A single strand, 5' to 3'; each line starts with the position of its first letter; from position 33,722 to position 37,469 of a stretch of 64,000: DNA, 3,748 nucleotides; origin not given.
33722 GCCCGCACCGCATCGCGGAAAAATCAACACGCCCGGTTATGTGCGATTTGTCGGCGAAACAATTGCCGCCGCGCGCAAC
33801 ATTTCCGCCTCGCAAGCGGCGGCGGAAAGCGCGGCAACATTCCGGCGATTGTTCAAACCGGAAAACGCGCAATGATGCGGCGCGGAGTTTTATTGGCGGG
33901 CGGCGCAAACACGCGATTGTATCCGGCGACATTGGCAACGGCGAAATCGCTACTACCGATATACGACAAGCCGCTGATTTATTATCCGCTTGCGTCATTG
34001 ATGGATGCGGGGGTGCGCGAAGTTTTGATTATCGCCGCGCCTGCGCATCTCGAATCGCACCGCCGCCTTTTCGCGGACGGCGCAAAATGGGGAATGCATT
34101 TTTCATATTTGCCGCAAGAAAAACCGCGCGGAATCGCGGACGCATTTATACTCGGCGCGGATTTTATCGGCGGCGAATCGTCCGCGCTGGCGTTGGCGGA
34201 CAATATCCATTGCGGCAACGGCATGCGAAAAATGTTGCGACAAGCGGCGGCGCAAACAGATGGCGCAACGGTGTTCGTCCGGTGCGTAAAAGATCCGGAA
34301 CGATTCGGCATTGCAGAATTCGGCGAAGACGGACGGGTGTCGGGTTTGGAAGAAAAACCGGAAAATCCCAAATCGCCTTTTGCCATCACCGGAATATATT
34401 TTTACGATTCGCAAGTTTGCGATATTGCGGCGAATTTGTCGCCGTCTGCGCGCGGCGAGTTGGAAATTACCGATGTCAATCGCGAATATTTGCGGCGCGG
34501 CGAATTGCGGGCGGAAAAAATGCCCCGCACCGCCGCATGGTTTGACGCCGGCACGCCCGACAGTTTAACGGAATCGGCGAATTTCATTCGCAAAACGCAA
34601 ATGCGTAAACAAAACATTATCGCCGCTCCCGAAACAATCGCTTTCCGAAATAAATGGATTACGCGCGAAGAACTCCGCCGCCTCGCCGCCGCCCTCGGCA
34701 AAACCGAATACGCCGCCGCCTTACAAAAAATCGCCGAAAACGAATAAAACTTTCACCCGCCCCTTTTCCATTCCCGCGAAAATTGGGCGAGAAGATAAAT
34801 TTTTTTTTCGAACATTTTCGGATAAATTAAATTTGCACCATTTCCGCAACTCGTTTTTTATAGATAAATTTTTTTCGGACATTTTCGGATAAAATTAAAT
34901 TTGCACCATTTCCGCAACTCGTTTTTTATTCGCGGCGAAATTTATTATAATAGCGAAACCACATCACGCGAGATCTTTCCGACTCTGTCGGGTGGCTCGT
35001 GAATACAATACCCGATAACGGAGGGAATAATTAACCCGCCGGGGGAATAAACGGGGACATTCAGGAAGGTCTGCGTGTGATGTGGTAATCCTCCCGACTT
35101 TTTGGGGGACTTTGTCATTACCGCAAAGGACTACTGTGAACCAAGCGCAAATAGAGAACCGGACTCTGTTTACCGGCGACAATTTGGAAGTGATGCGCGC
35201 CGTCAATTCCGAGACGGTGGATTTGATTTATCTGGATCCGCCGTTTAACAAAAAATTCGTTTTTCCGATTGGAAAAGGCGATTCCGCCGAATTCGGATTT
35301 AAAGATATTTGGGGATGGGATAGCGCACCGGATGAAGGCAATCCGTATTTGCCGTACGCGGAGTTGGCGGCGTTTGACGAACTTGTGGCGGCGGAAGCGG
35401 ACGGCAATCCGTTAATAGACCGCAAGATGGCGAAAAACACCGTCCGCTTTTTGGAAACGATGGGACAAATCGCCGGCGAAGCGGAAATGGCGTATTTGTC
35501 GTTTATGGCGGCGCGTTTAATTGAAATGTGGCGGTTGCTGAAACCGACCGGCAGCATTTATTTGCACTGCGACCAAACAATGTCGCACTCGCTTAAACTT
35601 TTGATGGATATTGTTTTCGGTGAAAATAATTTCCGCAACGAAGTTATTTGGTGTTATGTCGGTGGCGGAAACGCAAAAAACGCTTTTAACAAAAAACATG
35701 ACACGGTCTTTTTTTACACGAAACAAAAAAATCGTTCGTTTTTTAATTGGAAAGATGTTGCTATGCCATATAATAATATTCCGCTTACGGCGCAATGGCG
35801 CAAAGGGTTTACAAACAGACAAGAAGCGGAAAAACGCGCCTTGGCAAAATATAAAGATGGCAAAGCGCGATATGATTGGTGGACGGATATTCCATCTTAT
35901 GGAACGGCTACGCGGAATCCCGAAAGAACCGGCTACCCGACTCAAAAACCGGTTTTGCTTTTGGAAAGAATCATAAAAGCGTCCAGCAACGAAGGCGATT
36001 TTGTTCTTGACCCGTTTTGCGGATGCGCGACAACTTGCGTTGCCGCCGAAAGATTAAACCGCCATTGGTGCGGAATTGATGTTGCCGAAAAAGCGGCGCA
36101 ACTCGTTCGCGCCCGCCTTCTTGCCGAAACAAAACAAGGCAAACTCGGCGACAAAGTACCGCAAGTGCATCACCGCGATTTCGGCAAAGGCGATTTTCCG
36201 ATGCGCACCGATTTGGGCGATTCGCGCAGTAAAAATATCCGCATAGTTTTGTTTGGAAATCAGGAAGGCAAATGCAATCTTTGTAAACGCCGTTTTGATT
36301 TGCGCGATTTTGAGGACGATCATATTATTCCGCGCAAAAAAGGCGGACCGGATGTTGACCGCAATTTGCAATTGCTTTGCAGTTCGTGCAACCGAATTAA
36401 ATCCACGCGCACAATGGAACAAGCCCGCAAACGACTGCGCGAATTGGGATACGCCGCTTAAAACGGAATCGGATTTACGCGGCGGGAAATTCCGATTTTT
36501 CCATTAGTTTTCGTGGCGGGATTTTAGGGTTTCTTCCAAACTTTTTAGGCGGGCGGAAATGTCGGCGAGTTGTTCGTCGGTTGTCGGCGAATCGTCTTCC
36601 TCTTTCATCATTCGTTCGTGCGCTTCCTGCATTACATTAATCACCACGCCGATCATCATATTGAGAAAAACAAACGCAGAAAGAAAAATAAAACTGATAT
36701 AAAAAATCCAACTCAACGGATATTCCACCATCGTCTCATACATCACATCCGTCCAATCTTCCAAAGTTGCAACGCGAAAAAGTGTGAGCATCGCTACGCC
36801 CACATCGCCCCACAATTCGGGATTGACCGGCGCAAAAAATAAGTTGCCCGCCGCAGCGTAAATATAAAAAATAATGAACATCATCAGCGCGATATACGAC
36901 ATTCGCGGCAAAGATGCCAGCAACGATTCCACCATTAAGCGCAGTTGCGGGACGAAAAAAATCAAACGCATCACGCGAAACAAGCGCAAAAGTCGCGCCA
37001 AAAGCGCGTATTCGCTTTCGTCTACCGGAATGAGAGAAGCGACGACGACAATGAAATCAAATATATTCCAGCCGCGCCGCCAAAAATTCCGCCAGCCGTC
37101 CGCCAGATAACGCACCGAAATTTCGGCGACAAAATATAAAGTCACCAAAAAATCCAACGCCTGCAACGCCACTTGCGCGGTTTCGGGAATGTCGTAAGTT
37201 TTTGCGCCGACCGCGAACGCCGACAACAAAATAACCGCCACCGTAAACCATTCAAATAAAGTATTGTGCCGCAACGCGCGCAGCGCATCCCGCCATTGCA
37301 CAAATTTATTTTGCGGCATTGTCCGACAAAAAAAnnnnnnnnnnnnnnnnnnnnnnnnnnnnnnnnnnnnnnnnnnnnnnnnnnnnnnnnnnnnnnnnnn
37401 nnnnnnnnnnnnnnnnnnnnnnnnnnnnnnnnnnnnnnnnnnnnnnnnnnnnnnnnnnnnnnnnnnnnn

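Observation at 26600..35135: Inverted pair of about 1.3-kb paralogous genes flanking an 8.5-kb housekeeping segment, a potential invertible region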

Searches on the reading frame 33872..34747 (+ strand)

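Call 12: search_protein_families(library=pfam, proteins=[window:33872-34747:+], max_evalue=0.001)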
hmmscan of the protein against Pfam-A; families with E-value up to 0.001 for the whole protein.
window:33872-34747:+ (291 aa): 2 families
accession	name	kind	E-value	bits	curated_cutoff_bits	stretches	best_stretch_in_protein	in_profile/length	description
PF00483.29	NTP_transferase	-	5.2e-62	210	21.2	1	5-241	2-244/245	Nucleotidyl transferase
PF12804.13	NTP_transf_3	-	7.3e-09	36.4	27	1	5-138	1-123/160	MobA-like NTP transferase domain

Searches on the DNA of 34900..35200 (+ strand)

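Call 56: search_rna_families(source=window, start=34900, end=35200, threshold=evalue, max_evalue=10, show_alignments=3)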
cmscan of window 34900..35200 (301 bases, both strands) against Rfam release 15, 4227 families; matches with E-value up to 10: 3.
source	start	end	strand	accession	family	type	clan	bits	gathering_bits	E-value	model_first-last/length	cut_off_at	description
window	34987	35103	+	RF02221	sRNA-Xcc1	Gene; sRNA;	-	22.8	53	0.09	1-87/87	no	sRNA-Xcc1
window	35039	35096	-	RF02476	GlsR7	Gene; snRNA; snoRNA; CD-box;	-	15.9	75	0.46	1-59/59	no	Small nucleolar RNA GlsR7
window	34990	35037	+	RF03108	Methylosinus-1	Gene; sRNA;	-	9.7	145.1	4.3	127-174/214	no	Methylosinus-1 RNA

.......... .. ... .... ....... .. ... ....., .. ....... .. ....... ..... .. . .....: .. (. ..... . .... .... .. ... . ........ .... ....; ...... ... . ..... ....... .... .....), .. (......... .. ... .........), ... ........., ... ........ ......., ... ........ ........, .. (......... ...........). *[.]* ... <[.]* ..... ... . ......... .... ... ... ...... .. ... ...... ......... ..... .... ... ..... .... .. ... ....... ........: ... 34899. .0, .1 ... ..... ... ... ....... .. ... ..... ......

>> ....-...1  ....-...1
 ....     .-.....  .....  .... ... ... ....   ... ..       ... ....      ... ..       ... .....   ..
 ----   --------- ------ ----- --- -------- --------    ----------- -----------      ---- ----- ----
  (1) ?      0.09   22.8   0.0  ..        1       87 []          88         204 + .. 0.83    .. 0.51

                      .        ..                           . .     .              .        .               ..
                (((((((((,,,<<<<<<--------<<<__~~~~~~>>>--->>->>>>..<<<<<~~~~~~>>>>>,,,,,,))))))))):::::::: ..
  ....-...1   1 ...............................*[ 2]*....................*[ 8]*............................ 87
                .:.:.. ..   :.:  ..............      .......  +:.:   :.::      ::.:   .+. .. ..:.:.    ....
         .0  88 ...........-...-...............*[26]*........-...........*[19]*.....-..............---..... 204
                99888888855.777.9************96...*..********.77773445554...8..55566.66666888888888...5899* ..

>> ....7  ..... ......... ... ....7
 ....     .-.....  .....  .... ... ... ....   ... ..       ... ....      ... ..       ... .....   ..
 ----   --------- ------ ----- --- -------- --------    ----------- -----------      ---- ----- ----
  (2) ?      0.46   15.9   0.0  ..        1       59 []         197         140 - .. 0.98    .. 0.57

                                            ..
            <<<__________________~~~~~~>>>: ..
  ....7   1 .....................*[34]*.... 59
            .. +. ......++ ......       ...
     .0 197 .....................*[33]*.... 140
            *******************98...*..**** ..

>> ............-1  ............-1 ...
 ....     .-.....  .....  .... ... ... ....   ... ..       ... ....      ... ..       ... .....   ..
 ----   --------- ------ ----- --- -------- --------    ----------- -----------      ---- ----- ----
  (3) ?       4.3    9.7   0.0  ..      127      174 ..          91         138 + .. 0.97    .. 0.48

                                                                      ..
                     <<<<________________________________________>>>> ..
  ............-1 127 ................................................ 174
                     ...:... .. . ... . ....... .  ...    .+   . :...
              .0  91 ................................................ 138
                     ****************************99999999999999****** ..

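Call 103: build_rna_model(alignment_id=A3, structure=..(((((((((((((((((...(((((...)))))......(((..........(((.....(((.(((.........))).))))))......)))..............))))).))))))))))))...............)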
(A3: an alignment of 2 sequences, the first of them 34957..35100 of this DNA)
Model R1 built from alignment A3 (2 sequences, 144 columns); structure: as given.
model positions 144; base pairs 34; branch points 1; effective number of sequences 0.75; information 0.591 bits per position. Calibrated on 0.2 Mb of random sequence (short: E-values are rough).
structure used (alignment columns):
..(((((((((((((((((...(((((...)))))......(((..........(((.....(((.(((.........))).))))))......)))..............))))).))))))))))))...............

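Call 104: search_with_rna_model(model_id=R1, sources=[window, L008, L009, L021, L023, L025, L031, L027, L035, L036, L010, L038, L039, L040, L044], max_evalue=1, make_alignment=true)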
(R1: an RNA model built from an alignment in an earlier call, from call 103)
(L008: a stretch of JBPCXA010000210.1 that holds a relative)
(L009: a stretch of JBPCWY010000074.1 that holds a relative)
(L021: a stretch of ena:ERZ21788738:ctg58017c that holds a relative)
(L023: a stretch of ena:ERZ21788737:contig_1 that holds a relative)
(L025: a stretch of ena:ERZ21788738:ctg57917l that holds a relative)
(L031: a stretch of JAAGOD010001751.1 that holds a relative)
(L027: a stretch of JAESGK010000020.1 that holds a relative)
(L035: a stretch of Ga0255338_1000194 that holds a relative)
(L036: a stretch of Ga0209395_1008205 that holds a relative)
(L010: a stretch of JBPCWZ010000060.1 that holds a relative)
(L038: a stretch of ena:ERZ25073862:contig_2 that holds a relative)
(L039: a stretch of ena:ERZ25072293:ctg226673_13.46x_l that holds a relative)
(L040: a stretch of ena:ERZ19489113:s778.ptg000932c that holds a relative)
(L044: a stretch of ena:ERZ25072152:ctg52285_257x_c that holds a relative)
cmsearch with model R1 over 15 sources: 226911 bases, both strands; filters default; matches with E-value up to 1: 11.
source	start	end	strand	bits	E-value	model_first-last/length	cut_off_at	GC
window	34957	35100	+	190.4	6.9e-47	1-144/144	no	0.52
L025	5816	5960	+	70.1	9.4e-16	1-144/144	no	0.5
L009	9818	9957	+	60.1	3.8e-13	1-144/144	no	0.51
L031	1096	1235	+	59.7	4.8e-13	1-144/144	no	0.53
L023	5825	5961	+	57.6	1.7e-12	1-144/144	no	0.5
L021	5826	5962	+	51.9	5e-11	1-144/144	no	0.51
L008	96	235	+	35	1.2e-06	1-144/144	no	0.59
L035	2983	3110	-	24.6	0.00059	1-144/144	no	0.63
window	34944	35087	-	19.3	0.014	1-144/144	no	0.49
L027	9508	9639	-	18.2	0.026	1-144/144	no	0.62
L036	5822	5951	+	14.4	0.25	1-144/144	no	0.53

Alignment A4: 11 matches aligned to the model, 261 columns, each read 5' to 3' on its own strand. Consensus structure (alignment columns), stored with it:
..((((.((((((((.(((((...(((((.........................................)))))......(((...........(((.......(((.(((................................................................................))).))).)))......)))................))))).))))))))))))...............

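Call 105: search_with_rna_model(model_id=R1, sources=[window, L008, L009, L021, L023, L025, L031, L035], max_evalue=0.001, make_alignment=true, show_alignments=0)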
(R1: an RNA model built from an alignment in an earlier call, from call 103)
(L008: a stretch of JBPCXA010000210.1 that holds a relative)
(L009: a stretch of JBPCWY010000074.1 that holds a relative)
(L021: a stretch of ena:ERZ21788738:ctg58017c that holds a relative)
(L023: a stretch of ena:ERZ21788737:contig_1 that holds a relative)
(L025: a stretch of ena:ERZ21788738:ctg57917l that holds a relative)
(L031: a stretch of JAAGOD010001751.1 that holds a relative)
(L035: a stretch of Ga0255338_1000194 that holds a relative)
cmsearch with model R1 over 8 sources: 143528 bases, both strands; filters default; matches with E-value up to 0.001: 8.
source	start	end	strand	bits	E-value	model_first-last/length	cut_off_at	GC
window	34957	35100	+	190.4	4.4e-47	1-144/144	no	0.52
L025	5816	5960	+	70.1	6e-16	1-144/144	no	0.5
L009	9818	9957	+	60.1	2.4e-13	1-144/144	no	0.51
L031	1096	1235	+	59.7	3e-13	1-144/144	no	0.53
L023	5825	5961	+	57.6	1.1e-12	1-144/144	no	0.5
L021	5826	5962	+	51.9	3.2e-11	1-144/144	no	0.51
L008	96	235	+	35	7.4e-07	1-144/144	no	0.59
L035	2983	3110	-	24.6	0.00037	1-144/144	no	0.63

Alignment A5: 8 matches aligned to the model, 177 columns, each read 5' to 3' on its own strand. Consensus structure (alignment columns), stored with it:
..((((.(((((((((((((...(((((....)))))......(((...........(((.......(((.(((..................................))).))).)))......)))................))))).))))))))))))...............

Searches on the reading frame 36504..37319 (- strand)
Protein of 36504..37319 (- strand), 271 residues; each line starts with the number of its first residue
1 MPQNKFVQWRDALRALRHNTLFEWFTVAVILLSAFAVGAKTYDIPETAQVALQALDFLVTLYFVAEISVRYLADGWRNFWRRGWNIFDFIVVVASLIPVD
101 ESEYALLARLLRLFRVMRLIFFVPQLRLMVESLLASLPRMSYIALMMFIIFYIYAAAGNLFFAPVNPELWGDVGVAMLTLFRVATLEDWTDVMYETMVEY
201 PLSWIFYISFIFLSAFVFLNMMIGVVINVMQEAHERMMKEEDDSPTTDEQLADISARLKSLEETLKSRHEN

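Call 12: search_protein_families(library=pfam, proteins=[window:36504-37319:-], max_evalue=0.001)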
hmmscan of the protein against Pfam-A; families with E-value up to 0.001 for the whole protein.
window:36504-37319:- (271 aa): 2 families
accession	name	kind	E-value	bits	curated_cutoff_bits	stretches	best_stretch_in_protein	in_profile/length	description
PF00520.37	Ion_trans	-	9.8e-45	153.1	25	1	20-236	2-239/241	Ion transport protein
PF08016.18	PKD_channel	-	1.2e-08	35.2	22.4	1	111-232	106-224/225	Polycystin cation channel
